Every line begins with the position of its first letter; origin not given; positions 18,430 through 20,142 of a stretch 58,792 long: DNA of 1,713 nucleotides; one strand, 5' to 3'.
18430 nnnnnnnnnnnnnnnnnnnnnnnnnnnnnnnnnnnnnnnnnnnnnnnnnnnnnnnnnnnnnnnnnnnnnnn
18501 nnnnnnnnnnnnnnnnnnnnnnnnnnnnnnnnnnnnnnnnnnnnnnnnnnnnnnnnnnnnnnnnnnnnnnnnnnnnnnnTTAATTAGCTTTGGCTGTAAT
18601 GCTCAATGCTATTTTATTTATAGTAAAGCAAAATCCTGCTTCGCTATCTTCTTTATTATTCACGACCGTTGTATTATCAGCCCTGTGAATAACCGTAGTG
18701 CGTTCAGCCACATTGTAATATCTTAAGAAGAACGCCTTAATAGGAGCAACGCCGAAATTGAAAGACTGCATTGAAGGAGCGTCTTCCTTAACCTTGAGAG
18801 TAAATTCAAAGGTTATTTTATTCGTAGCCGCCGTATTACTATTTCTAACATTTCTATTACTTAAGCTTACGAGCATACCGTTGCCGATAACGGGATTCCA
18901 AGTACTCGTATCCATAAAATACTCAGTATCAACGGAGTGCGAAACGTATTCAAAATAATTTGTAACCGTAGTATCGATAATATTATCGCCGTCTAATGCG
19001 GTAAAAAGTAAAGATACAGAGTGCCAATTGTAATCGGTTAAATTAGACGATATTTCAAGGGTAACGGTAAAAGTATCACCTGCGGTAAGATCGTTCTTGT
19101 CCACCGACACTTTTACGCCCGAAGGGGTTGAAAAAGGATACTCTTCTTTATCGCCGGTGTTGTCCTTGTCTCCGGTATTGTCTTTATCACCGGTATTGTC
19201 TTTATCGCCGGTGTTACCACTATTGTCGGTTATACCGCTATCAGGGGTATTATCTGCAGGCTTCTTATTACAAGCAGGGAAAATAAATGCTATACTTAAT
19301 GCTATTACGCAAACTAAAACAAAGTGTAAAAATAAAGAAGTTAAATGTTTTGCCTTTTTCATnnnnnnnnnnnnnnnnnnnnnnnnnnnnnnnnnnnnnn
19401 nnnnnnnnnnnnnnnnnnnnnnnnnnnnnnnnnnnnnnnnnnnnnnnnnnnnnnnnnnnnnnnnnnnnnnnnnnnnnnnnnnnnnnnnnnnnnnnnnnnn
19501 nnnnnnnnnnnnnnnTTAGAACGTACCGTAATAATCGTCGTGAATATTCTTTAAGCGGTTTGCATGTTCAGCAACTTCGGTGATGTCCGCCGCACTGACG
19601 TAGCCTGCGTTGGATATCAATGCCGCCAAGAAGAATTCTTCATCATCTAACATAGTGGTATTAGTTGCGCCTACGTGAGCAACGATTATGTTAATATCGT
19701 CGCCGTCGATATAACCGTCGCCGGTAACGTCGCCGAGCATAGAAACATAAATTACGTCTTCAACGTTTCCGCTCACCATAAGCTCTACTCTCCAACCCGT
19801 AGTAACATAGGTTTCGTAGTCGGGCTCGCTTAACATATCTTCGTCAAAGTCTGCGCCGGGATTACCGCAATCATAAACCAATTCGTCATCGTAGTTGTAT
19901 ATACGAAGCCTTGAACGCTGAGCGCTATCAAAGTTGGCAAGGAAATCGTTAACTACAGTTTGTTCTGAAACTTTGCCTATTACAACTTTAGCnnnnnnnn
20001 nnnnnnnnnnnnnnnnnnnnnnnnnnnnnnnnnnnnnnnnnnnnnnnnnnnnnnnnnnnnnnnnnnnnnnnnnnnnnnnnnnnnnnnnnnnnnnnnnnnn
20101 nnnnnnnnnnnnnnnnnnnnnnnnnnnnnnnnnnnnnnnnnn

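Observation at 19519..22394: Proteins D and E share a ~150-aa C-terminal module ending in a half-degenerate dockerin-like motif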

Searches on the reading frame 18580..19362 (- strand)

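Call 4: search_protein_families(library=pfam, proteins=[window:18580-19362:-], max_evalue=1)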
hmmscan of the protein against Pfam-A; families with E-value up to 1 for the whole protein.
window:18580-19362:- (260 aa): 4 families
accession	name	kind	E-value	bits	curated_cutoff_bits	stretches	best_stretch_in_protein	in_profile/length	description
PF13584.12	BatD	-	0.029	15.4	24.1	1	85-128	1-41/92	BatD DUF11 like domain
PF17961.7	Big_8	-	0.033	14.8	22.9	1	83-112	12-41/103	Bacterial Ig domain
PF19078.6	Big_12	-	0.14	12.9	27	1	82-117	6-41/102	Bacterial Ig-like domain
PF02752.27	Arrestin_C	-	0.18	12.5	27.7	1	83-117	7-40/137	Arrestin (or S-antigen), C-terminal domain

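Call 15: search_protein_families(library=ncbifam, proteins=[window:18580-19362:-], max_evalue=1)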
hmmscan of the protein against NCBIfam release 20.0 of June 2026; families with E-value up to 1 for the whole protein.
window:18580-19362:- (260 aa): 0 families

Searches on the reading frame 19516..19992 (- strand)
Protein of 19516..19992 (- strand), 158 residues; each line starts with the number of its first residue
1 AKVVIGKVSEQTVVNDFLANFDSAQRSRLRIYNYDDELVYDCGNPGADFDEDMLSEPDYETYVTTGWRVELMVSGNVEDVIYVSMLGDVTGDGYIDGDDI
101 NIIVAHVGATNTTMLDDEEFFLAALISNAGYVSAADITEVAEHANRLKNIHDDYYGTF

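Call 6: search_protein_families(library=pfam, proteins=[window:19516-19992:-], max_evalue=10)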
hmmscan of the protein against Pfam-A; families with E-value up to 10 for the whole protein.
window:19516-19992:- (158 aa): 2 families
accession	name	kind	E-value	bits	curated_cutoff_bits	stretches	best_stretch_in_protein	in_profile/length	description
PF09644.15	Mg296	-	0.017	15.7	25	1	116-152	47-84/126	Mg296 protein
PF00404.24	Dockerin_1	-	0.078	13.6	22.9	1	86-137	1-49/57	Dockerin type I domain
